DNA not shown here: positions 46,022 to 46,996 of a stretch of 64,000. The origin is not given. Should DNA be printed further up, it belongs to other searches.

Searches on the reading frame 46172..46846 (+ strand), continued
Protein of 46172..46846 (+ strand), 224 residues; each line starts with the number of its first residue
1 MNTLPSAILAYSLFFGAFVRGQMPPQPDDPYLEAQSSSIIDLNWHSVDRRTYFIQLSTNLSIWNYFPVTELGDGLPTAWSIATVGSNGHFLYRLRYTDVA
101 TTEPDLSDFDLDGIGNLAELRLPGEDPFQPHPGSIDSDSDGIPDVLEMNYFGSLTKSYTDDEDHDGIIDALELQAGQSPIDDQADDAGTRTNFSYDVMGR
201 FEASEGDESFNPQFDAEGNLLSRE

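Call 82: find_encoding_contigs(protein=P0013, flank=8000, max_places=2)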
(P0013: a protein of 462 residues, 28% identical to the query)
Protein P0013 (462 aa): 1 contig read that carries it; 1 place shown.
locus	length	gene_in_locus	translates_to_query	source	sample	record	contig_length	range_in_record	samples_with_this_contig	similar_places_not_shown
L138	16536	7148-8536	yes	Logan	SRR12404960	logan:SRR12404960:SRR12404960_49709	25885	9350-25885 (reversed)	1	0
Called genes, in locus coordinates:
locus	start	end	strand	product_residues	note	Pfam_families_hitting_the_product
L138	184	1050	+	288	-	PF00398:RrnaAD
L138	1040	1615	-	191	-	PF00196:GerE, PF08281:Sigma70_r4_2 (weak)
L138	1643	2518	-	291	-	PF00089:Trypsin (weak), PF13365:Trypsin_2, PF00595:PDZ (weak), PF13180:PDZ_2, PF17820:PDZ_6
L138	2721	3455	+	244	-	PF02146:SIR2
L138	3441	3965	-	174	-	-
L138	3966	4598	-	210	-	-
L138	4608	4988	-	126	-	PF00903:Glyoxalase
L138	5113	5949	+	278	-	PF12183:NotI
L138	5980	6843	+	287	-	PF02086:MethyltransfD12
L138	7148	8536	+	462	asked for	PF18884:TSP3_bac (faint)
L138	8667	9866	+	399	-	PF08323:Glyco_transf_5, PF13439:Glyco_transf_4, PF13579:Glyco_trans_4_4, PF20706:GT4-conflict, PF00534:Glycos_transf_1, PF13692:Glyco_trans_1_4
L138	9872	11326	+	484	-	PF13181:TPR_8 (faint), PF13371:TPR_9 (faint), PF13414:TPR_11 (faint), PF13428:TPR_14 (faint), PF13432:TPR_16 (faint), PF14559:TPR_19 (faint), PF00515:TPR_1 (weak), PF07719:TPR_2 (weak), +1 more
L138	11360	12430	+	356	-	PF01264:Chorismate_synt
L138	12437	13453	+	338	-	-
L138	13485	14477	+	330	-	PF03807:F420_oxidored, PF02153:PDH_N, PF20463:PDH_C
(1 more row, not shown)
